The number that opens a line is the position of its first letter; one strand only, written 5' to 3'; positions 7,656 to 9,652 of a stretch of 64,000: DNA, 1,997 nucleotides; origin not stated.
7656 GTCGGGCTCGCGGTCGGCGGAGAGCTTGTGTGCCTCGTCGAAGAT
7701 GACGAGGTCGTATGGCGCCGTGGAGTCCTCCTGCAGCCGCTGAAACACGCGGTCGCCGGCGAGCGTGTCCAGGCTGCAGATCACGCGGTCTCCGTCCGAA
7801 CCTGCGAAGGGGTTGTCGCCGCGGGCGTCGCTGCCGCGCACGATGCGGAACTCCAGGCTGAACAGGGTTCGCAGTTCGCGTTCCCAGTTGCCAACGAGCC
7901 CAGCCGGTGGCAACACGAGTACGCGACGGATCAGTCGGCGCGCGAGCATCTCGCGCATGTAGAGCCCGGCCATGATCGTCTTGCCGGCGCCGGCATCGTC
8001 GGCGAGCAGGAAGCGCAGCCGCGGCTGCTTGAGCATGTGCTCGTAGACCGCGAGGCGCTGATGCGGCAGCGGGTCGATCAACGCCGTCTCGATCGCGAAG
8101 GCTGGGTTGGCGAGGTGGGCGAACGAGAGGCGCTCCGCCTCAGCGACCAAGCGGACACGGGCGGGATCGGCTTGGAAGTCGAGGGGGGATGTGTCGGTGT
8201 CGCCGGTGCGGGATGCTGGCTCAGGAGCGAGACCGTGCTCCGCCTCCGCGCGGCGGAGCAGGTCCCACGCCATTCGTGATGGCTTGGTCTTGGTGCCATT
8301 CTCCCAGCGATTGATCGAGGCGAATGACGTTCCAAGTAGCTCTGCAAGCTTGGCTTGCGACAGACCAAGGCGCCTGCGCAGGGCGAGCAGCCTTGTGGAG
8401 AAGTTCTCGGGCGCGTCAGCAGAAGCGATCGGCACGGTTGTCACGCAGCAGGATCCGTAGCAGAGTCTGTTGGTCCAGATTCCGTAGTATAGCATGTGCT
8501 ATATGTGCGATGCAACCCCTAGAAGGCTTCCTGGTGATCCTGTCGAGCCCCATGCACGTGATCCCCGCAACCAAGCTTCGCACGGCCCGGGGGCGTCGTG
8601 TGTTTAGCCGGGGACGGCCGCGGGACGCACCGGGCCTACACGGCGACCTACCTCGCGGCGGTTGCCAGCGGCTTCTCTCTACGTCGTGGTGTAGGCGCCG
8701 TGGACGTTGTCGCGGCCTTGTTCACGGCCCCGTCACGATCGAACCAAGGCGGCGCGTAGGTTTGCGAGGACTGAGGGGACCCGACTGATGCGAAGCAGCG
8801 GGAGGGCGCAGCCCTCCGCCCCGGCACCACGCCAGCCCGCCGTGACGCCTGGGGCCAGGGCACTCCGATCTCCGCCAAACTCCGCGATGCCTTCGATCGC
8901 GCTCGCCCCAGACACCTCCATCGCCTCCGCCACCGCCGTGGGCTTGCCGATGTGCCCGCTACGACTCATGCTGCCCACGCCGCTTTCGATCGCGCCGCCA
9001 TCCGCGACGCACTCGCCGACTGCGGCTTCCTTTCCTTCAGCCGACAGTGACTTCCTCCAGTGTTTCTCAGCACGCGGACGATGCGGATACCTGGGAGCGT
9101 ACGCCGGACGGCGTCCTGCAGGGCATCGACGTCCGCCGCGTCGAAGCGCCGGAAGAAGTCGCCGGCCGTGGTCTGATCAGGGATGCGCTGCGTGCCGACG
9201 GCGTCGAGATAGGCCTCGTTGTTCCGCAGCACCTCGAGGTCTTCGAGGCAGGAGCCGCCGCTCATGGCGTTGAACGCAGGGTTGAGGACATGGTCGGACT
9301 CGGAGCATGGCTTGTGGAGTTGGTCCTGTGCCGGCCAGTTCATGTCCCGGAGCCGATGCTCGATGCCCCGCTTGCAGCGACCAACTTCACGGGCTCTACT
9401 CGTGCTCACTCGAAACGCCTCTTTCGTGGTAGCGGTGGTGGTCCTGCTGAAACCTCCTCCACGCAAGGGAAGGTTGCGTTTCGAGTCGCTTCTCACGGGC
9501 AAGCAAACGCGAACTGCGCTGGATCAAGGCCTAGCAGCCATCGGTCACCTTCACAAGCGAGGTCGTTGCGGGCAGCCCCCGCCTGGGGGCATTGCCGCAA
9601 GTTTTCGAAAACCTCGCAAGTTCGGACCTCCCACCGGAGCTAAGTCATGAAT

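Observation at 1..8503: ATGA-coupled operon: HTH-SNF2/DUF3883 helicase, DUF1156 methyltransferase, DUF499 ATPase (RM-like defence module cut by the window edge)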

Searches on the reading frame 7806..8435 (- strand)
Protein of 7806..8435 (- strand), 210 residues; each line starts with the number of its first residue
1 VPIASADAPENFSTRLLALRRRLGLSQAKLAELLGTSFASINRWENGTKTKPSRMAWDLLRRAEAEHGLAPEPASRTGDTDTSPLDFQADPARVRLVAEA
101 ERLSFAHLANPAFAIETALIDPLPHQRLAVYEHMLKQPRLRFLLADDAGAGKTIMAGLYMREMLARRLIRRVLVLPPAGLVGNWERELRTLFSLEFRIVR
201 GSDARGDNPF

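Call 66: predict_structure(alignment_id=A2)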
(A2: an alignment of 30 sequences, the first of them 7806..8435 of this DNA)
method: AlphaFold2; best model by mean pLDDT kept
length: 210 residues; sequences in the alignment: 30
mean_pLDDT: 69.4   pTM: 0.36
mean pLDDT of the five models: 69.4, 67.3, 67.1, 64.9, 61.9
residues with pLDDT >= 90: 36; 70-90: 77; 50-70: 49; < 50: 48
segments of 3 or more residues with pLDDT < 50: 1-4, 73-83, 110-135, 207-210
pLDDT, mean of each block of 10 residues (from residue 1): 58 91 92 91 87 88 83 43 52 64 54 41 37 50 60 79 79 79 87 85 56
secondary structure, 60 per line:
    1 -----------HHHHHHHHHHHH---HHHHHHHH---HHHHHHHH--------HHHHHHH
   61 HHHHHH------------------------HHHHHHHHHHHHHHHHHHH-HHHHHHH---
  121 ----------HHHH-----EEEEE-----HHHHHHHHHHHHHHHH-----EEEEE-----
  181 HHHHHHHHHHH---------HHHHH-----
elements in order: H12-23 H27-34 H38-45 H54-66 H91-109 H111-117 H131-134 E140-144 H150-165 E171-175 H181-191 H201-205

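Call 69: fold_search(model_id=the predicted structure, library=pdb)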
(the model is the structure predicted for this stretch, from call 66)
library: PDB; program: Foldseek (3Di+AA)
matches with E <= 10: 404; with E <= 0.001: 0
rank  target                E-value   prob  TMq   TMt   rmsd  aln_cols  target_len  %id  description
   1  8tac_A                2.3e-02  1.00  0.24  0.71   1.4        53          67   30  Designed DNA binding protein (released 2024-08-28)
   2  7t5u                  2.9e-02  1.00  0.24  0.71   4.6        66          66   26  Structure of E. coli MS115-1 CapH N-terminal domain (released 2022-09-14)
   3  1adr_MODEL_1_A        3.1e-02  1.00  0.23  0.60   1.4        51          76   31  DETERMINATION OF THE NUCLEAR MAGNETIC RESONANCE STRUCTURE OF THE DNA-BINDING DOMAIN OF THE P22 C2 REPRESSOR (1 (released 1994-01-31)
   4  8tac_B                3.4e-02  1.00  0.25  0.74   3.9        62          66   31  Designed DNA binding protein (released 2024-08-28)
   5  4pu7_A                4.1e-02  1.00  0.23  0.58   7.2        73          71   16  Shewanella oneidensis Toxin Antitoxin System Antitoxin Protein HipB Resolution 1.85 (released 2014-08-06)
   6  6jq1_A                4.1e-02  0.99  0.24  0.38  14.9       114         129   22  Crystal Structure of DdrO from Deinococcus geothermalis (released 2019-08-28)
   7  8qnl_B                4.3e-02  1.00  0.24  0.40   3.8        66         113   30  Structure of the toxin-antitoxin NatRT complex from Pseudomonas aeruginosa (released 2024-10-02)
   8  1b0n_A                4.3e-02  1.00  0.24  0.46   9.3        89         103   20  SINR PROTEIN/SINI PROTEIN COMPLEX (released 1999-01-13)
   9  5j9i_E                4.8e-02  1.00  0.25  0.72   2.9        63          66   22  Crystal structure of the HigA2 antitoxin C-terminal domain (released 2017-04-05)
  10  4pu4_D                4.8e-02  1.00  0.23  0.53  10.8        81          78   18  Shewanella oneidensis MR-1 Toxin Antitoxin System HipA, HipB and its operator DNA complex (space group P21) (released 2014-08-06)
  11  3jxb_D                5.1e-02  1.00  0.23  0.70   1.2        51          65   31  Crystal structure of the P22 c2 repressor protein in complex with synthetic operator 9C (released 2010-01-19)
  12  4pu7_B                5.1e-02  1.00  0.23  0.62   4.3        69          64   16  Shewanella oneidensis Toxin Antitoxin System Antitoxin Protein HipB Resolution 1.85 (released 2014-08-06)
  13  6h49                  5.4e-02  0.89  0.27  0.38  16.7       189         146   12  A polyamorous repressor: deciphering the evolutionary strategy used by the phage-inducible chromosomal islands to spread (released 2019-08-28)
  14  1y7y_B                5.7e-02  1.00  0.23  0.69   1.6        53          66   34  High-resolution crystal structure of the restriction-modification controller protein C.AhdI from Aeromonas hydrophila (released 2005-02-22)
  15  2b5a_B                5.7e-02  1.00  0.24  0.61   3.2        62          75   26  C.BclI, Control Element of the BclI Restriction-Modification System (released 2006-01-03)
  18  3jxb_C                6.0e-02  1.00  0.23  0.68   1.3        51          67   31  Crystal structure of the P22 c2 repressor protein in complex with synthetic operator 9C (released 2010-01-19)
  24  2r1j_L                6.7e-02  1.00  0.23  0.69   1.2        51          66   31  Crystal Structure of the P22 c2 Repressor protein in complex with the synthetic operator 9T (released 2008-04-29)
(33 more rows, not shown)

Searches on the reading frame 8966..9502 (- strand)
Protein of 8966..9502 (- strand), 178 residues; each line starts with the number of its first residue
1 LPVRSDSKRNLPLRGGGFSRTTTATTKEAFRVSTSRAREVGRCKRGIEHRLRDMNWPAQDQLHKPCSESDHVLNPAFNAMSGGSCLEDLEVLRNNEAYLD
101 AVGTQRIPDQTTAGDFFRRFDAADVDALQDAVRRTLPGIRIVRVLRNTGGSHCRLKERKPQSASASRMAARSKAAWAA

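Call 13: search_protein_families(library=pfam, proteins=[window:8966-9502:-], max_evalue=0.01)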
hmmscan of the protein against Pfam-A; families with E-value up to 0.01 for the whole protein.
window:8966-9502:- (178 aa): 0 families

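Call 53: search_protein_families(library=padloc, proteins=[window:8966-9502:-], max_evalue=0.01)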
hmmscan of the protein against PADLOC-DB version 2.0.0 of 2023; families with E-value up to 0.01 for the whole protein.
window:8966-9502:- (178 aa): 0 families

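Call 54: search_protein_families(library=ncbifam, proteins=[window:8966-9502:-], max_evalue=0.01)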
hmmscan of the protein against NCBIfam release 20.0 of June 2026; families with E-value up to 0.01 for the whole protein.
window:8966-9502:- (178 aa): 1 family
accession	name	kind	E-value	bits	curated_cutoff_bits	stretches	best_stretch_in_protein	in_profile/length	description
NF033539.1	transpos_IS1380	equivalog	8.3e-10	37.8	180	1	46-134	26-115/419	IS1380 family transposase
